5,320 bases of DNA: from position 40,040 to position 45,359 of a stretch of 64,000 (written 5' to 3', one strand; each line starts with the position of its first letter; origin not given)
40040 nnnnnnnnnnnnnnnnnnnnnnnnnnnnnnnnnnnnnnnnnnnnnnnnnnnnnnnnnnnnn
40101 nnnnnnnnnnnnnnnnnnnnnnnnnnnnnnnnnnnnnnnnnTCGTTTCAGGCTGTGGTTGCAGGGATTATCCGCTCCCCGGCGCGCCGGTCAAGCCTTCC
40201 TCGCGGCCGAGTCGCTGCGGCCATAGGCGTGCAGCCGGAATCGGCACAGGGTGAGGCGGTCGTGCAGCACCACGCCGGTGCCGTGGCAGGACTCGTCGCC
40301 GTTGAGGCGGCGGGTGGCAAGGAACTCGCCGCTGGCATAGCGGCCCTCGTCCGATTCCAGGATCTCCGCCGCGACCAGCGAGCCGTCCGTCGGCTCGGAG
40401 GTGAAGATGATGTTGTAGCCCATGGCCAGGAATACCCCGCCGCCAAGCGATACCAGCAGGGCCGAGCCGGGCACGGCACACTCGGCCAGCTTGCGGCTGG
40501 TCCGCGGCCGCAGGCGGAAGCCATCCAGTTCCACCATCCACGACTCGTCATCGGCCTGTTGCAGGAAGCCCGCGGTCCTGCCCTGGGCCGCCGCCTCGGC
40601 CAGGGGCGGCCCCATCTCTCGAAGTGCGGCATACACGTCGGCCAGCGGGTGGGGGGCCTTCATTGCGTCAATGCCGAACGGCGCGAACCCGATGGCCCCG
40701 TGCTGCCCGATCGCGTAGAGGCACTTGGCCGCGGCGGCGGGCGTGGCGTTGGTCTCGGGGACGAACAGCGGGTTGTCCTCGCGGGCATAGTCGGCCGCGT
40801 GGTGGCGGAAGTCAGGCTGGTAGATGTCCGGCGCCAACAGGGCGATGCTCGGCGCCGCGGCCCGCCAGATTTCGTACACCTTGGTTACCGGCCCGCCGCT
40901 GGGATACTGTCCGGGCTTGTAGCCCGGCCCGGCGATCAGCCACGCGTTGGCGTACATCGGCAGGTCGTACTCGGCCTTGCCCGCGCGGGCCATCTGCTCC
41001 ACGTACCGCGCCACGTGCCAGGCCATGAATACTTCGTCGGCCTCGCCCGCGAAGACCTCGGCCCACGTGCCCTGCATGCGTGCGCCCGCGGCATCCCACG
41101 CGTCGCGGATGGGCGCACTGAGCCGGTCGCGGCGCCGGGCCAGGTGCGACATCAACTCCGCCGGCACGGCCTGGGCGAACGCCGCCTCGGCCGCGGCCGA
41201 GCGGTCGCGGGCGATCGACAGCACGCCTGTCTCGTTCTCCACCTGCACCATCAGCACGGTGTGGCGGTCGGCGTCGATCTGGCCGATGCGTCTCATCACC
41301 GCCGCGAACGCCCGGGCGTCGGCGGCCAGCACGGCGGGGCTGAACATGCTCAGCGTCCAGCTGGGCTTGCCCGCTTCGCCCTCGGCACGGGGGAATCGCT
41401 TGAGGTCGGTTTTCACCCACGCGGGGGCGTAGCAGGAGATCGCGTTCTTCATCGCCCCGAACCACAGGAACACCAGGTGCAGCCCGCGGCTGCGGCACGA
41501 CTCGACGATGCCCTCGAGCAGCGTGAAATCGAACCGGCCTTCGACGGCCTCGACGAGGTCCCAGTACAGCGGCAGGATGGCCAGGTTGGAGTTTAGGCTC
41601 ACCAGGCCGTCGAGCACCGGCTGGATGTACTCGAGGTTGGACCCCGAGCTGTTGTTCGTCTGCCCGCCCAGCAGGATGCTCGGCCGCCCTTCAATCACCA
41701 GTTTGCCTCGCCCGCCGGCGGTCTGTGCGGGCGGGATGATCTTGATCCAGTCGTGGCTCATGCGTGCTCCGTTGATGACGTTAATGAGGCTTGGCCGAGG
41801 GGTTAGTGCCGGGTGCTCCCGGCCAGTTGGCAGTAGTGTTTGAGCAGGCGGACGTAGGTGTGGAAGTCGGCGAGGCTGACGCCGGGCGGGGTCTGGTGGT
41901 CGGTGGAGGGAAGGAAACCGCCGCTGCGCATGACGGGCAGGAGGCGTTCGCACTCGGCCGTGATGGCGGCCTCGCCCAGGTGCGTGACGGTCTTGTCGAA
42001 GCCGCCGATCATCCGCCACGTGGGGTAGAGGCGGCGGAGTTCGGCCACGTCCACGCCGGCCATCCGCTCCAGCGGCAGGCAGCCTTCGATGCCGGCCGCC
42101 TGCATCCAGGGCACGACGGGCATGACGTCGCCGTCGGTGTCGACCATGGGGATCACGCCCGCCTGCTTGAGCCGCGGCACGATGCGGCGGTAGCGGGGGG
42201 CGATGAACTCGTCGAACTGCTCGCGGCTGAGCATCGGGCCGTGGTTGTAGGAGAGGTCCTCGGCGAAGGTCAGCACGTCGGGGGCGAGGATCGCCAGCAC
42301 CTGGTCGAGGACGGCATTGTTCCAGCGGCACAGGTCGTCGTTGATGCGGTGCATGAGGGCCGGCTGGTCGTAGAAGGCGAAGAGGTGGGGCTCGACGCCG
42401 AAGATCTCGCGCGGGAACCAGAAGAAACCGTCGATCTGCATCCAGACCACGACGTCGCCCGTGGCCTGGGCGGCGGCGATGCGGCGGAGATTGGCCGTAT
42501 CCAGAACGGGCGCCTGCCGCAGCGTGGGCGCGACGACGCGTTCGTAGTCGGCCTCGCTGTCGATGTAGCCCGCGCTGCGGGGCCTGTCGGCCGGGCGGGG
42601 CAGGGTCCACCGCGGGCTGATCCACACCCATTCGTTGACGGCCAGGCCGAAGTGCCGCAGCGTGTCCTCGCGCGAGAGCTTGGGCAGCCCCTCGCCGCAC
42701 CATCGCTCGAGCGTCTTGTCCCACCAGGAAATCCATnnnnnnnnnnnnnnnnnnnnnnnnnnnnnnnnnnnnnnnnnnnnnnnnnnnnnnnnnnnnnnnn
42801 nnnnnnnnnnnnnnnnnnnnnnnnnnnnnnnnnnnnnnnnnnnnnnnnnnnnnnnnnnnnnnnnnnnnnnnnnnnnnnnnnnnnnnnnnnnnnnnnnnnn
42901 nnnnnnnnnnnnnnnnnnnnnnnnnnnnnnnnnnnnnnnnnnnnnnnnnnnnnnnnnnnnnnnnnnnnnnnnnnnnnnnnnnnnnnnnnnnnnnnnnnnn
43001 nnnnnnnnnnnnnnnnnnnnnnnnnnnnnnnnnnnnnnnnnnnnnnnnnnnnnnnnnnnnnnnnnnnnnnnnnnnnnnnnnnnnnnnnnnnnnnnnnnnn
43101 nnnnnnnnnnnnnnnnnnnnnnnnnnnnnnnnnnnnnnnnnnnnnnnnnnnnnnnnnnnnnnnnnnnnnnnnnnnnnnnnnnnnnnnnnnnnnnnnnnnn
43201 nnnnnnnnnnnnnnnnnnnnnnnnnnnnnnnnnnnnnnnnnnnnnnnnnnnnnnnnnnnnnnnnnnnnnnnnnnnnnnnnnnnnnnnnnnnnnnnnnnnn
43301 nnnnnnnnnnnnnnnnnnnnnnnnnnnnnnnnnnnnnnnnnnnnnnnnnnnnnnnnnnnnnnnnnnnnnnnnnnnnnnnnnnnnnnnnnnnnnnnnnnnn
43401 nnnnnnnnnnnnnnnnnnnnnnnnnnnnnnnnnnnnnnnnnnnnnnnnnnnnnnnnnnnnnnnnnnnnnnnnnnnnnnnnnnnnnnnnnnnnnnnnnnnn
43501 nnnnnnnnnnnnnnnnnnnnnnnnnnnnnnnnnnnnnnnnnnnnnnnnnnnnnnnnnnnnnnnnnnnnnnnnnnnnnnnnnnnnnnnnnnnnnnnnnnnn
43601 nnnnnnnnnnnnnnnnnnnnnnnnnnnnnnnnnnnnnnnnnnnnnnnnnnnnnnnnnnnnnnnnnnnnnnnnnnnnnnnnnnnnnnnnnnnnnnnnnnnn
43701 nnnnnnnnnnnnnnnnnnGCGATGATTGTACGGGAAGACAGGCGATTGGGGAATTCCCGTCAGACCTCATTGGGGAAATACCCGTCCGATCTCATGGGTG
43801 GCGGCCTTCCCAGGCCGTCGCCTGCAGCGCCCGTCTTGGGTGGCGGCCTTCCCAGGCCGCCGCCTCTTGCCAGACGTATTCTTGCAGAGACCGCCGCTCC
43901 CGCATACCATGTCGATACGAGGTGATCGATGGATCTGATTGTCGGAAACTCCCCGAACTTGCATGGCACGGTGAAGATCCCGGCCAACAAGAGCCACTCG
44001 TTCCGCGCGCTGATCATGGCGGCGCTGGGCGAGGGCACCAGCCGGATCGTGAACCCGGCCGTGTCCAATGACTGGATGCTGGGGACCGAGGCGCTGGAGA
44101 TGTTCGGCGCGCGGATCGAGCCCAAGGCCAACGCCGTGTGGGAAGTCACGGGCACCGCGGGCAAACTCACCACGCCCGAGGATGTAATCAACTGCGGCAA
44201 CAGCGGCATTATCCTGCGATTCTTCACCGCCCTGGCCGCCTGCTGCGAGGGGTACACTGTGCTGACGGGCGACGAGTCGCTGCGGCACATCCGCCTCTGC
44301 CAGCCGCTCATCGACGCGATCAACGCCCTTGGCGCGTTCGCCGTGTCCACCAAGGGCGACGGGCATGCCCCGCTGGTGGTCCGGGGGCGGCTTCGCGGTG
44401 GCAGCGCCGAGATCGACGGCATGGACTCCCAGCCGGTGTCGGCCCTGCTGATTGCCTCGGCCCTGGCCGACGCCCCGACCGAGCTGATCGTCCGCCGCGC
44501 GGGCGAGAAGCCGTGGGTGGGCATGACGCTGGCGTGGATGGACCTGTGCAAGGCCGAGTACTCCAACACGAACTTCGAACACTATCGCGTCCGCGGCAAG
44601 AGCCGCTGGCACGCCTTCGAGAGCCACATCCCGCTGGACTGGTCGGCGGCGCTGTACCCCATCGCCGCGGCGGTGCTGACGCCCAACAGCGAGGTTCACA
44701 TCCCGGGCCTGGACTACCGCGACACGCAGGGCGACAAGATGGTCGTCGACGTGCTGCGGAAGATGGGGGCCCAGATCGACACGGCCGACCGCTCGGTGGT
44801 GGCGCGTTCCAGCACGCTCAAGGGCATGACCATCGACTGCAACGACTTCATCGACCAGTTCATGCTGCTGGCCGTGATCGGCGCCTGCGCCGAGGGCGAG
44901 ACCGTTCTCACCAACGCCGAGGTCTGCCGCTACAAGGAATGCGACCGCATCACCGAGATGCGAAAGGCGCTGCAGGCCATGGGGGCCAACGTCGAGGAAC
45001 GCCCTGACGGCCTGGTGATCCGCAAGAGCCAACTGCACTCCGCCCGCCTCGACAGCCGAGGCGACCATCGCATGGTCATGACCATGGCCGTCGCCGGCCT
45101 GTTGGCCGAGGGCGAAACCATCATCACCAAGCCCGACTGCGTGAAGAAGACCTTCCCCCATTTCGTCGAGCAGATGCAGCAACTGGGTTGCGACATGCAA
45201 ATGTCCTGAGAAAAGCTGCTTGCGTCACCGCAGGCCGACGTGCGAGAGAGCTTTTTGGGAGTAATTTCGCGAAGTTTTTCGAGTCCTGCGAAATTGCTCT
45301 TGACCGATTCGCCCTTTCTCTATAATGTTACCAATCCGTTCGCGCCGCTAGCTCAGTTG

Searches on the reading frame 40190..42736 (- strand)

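Call 44: search_protein_families(library=pfam, proteins=[window:40190-42736:-], max_evalue=0.00001)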
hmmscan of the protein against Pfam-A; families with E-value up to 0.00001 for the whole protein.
window:40190-42736:- (848 aa): 1 family
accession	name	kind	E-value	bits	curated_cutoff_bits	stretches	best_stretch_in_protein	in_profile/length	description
PF18120.7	DUF5597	-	6.2e-20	72.2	23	1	698-820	1-130/133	Domain of unknown function (DUF5597)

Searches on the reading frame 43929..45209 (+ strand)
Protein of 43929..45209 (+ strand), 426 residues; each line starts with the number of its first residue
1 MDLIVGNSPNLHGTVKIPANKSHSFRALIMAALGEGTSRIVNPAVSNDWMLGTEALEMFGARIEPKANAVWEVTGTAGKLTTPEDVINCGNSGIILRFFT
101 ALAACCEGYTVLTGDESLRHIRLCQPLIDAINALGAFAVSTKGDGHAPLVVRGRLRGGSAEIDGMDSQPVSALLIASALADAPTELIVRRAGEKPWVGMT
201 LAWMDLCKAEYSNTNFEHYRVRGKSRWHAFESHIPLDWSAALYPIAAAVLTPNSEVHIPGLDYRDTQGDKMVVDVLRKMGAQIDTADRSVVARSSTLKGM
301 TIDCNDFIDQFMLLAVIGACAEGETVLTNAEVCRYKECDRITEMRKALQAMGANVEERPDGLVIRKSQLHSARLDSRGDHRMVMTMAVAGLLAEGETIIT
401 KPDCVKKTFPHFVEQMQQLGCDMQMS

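Call 44: search_protein_families(library=pfam, proteins=[window:43929-45209:+], max_evalue=0.00001)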
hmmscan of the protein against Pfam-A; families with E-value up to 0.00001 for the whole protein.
window:43929-45209:+ (426 aa): 1 family
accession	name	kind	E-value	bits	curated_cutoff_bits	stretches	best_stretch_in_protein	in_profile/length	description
PF00275.25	EPSP_synthase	-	2.1e-95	320.3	22.8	1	10-416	6-417/417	EPSP synthase (3-phosphoshikimate 1-carboxyvinyltransferase)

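Call 64: find_homologous_proteins(query=window:43929-45209:+, max_evalue=1e-60)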
Query window:43929-45209:+ (426 aa): 1644 proteins with E <= 1e-60 among 8000 candidates; the best 120 are listed.
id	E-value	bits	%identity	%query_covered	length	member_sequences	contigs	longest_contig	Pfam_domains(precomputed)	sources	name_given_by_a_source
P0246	4.7e-287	970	100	100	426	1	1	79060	PF00275.26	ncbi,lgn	-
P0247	5.2e-253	857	88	100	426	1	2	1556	PF00275.26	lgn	-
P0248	1.3e-229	780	79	100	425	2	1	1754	PF00275.26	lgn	-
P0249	1.2e-221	754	79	100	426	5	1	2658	PF00275.26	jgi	-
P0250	2.1e-220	750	76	100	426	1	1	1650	PF00275.26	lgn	-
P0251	3.6e-220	749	77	100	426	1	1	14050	PF00275.26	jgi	-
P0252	7.7e-220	748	76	99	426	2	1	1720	PF00275.26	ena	-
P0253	1.2e-219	747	75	100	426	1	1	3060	PF00275.26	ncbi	-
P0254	3.4e-218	743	76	100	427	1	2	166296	PF00275.26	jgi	jgi:3-phosphoshikimate 1-carboxyvinyltransferase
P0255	5.9e-218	742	75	100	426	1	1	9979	PF00275.26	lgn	-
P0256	7.9e-218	742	76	100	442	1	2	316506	PF00275.26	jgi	jgi:3-phosphoshikimate 1-carboxyvinyltransferase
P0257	1.1e-217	741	74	100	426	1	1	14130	PF00275.26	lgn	-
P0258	2.0e-217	740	74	99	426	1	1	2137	PF00275.26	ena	-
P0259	1.2e-216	738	74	100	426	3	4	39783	PF00275.26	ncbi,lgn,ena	-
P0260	1.7e-216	737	74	99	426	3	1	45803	PF00275.26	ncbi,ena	-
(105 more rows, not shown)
